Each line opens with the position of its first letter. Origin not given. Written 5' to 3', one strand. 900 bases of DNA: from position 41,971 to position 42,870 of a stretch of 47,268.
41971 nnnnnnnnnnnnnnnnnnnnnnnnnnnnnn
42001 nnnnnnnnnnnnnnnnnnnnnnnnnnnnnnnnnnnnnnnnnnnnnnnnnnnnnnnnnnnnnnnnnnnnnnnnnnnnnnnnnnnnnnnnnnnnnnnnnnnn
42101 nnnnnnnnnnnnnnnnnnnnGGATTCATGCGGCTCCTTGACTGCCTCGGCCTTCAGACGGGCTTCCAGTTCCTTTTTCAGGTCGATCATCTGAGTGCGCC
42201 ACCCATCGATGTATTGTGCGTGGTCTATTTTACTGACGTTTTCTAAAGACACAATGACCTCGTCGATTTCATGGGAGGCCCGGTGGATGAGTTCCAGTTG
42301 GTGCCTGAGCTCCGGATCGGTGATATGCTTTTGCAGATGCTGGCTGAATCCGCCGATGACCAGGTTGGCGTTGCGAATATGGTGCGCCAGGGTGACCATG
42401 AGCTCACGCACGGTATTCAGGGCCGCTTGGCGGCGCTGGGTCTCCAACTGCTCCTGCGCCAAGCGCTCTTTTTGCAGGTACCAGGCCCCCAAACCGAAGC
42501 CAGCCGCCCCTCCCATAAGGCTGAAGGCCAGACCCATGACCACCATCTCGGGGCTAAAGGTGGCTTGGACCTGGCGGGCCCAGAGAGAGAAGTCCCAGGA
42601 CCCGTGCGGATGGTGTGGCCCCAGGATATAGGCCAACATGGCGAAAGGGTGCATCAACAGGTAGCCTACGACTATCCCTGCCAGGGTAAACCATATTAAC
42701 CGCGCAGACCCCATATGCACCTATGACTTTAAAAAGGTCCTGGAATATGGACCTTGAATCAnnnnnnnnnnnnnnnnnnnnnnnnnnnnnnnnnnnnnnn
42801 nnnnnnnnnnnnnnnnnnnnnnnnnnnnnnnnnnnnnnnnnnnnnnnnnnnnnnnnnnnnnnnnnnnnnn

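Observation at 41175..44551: tmRNA-adjacent cluster of small Met-rich secreted proteins, a YHS protein, micro-membrane peptides and two kinase-less membrane sensors, a possible periplasmic metal or envelope-stress module with no transporter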

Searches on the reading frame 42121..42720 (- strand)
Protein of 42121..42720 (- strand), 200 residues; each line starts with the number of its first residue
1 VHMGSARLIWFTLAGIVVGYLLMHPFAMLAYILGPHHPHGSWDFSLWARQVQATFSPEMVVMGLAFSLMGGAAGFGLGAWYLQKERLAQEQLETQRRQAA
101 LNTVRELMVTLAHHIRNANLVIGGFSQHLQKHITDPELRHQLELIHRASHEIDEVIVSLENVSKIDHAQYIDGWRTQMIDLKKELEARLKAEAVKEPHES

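Call 4: search_protein_families(library=pfam, max_evalue=1, proteins=[window:42121-42720:-])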
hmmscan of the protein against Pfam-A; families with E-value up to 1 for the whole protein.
seq(200 aa): 1 family
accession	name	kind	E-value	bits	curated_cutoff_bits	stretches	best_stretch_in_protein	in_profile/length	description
PF00512.31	HisKA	-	0.0001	22.7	26.9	1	105-167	3-65/66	His Kinase A (phospho-acceptor) domain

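Call 5: search_protein_families(library=ncbifam, max_evalue=1, proteins=[window:42121-42720:-])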
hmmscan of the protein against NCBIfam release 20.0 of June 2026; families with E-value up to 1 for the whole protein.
seq(200 aa): 8 families
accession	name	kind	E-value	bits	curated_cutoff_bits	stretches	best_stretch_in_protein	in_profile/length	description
NF008468.0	PRK11360.1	equivalog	3.8e-08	32.2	646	1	66-170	357-462/616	two-component system sensor histidine kinase AtoS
NF008293.1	PRK11073.1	equivalog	0.00011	21.5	240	1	83-146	113-172/349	nitrogen regulation protein NR(II)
NF053867.1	SprKinKinDBac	equivalog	0.00035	19.1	775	1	41-156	225-338/500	sporulation kinase KinD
NF007688.0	PRK10364.1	equivalog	0.018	13.8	479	1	77-159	212-296/460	two-component system sensor histidine kinase ZraS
NF052431.1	MusI_fam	subfamily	0.024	14.5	160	1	53-113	95-155/194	MusI family membrane protein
NF047466.1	hybrid_RR_LvrB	exception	0.025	13.8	500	1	91-172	138-221/377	hybrid histidine kinase/response regulator LvrB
NF008236.0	PRK11007.1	equivalog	0.051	12.1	409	1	13-59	188-236/473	PTS trehalose transporter subunit IIBC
NF005997.1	PRK08124.1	equivalog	0.19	10.6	340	1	11-27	189-205/259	flagellar motor stator protein MotA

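Call 29: find_related_loci(query=A1, collection=genome_contigs, flank=10000)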
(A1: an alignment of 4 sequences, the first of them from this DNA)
Query A1 (200 aa) in genome_contigs; peptide patterns used: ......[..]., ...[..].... (x = any residue, [..] = any of these).
45 stretches matched a pattern; 10 encode a relative of the query (tblastn E <= 1e-3); 10 distinct loci.
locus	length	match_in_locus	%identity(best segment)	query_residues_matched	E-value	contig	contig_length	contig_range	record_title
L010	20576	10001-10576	65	6-196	2e-85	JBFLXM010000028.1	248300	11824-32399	MAG: Thermodesulfobacteriota bacterium isolate MAG058 MAG058_28, whole genome shotgun sequence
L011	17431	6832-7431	63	1-200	3e-82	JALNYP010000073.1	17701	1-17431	MAG: Syntrophobacterales bacterium isolate SO_2017_GW1 bin 185 NODE_12050_length_17701_cov_1.454820_OW334_2017, whole ge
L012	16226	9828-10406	63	5-196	4e-81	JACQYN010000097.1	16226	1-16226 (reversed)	MAG: Deltaproteobacteria bacterium isolate NC_groundwater_1542_Pr4_S-0.65um_58_23 SR1-18-Sp65_coassembly_scaffold_95036,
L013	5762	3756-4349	60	3-200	6e-77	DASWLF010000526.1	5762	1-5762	MAG TPA_asm: Desulfobaccales bacterium isolate SMAG_U2941 k141_1222996, whole genome shotgun sequence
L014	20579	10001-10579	62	4-196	2e-73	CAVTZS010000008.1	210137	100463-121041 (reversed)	MAG: uncultured delta proteobacterium isolate MFD04408.bin.1.59 genome assembly, contig: contig_26677, whole genome shot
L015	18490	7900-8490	57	3-199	9e-72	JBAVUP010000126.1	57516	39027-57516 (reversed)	MAG: Desulfobaccales bacterium isolate MFD02222_ilm_asm_bin18 k127_36511, whole genome shotgun sequence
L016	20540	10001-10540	59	3-189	2e-70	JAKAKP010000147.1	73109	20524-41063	MAG: Deltaproteobacteria bacterium isolate WY4.bin79 NODE_378_length_73109_cov_2.218794, whole genome shotgun sequence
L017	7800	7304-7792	61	9-171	1e-66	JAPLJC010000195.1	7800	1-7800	MAG: Deltaproteobacteria bacterium isolate LacPavin_0920_WC90_MAG_58_11 LacPavin_0920_WC90_scaffold_1967150, whole genom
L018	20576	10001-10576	52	7-197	2e-61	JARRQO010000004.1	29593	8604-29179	MAG: Deltaproteobacteria bacterium isolate Spart_204_MAG scaffold_488, whole genome shotgun sequence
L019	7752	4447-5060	76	2-135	2e-10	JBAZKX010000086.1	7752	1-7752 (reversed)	MAG: Desulfobaccales bacterium isolate SO_2017_LW4_154 scaffold_18153_c1_LW137-91_2017, whole genome shotgun sequence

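Call 100: search_protein_families(library=pfam, max_evalue=0.001, proteins=[L065:10883-11962:+, L065:12386-14893:+, L011:3814-4974:+])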
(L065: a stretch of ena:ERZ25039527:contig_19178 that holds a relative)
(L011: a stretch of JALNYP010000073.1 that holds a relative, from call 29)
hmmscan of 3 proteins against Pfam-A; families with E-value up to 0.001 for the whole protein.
L065:10883-11962:+ (359 aa): 2 families
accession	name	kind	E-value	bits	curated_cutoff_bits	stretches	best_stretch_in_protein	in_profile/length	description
PF02518.31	HATPase_c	-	1.7e-14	54.6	26.4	1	263-358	7-108/111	Histidine kinase-, DNA gyrase B-, and HSP90-like ATPase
PF13581.12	HATPase_c_2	-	0.00012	22.5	27.4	1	261-336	31-111/127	Histidine kinase-like ATPase domain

L065:12386-14893:+ (835 aa): 7 families
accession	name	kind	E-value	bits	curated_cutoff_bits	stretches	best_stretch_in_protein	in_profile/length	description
PF00122.25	E1-E2_ATPase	-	1.1e-57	195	28.1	1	320-500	2-179/181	E1-E2 ATPase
PF00702.32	Hydrolase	-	9.8e-36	124.4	26.4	1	518-734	1-190/191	haloacid dehalogenase-like hydrolase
PF19335.5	HMBD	-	2.1e-34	117.6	23.6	3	134-159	2-27/28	Heavy metal binding domain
PF08282.18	Hydrolase_3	-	2.4e-08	34.5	20.9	0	709-764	197-252/255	haloacid dehalogenase-like hydrolase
PF12710.13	HAD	-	2.6e-06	28.5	27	1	658-731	90-188/189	haloacid dehalogenase-like hydrolase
PF13248.11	Zn_ribbon_3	-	0.00072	19.4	27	0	60-73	13-26/26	zinc-ribbon domain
PF13240.11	Zn_Ribbon_1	-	0.00089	19.4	25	0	12-24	1-13/23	zinc-ribbon domain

L011:3814-4974:+ (386 aa): 10 families
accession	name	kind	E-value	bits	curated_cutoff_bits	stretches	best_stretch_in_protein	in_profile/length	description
PF07992.20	Pyr_redox_2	-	4.2e-34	118.7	26.1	1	78-355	1-278/291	Pyridine nucleotide-disulphide oxidoreductase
PF13738.12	Pyr_redox_3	-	1.4e-22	80.8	30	1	153-347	102-305/305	Pyridine nucleotide-disulphide oxidoreductase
PF04945.19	YHS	-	2.7e-08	34.1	30.3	1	32-68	2-38/47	YHS domain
PF13434.12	Lys_Orn_oxgnase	-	0.0001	22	21.3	0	165-243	132-214/339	L-lysine 6-monooxygenase/L-ornithine 5-monooxygenase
PF03486.20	HI0933_like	-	0.00014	21.8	50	0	79-108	2-31/244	HI0933-like protein Rossmann domain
PF01946.23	Thi4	-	0.00024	20.9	26.2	0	76-110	16-51/235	Thi4 family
PF00070.33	Pyr_redox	-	0.00027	21.8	22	0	220-256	2-41/82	Pyridine nucleotide-disulphide oxidoreductase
PF12831.13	FAD_oxidored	-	0.00027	20.8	27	1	79-116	1-40/416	FAD dependent oxidoreductase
PF13241.12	NAD_binding_7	-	0.00071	20.6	22.1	0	216-323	6-80/104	Putative NAD(P)-binding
PF13450.12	NAD_binding_8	-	0.00099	19.8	21.9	0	82-116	1-37/68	NAD(P)-binding Rossmann-like domain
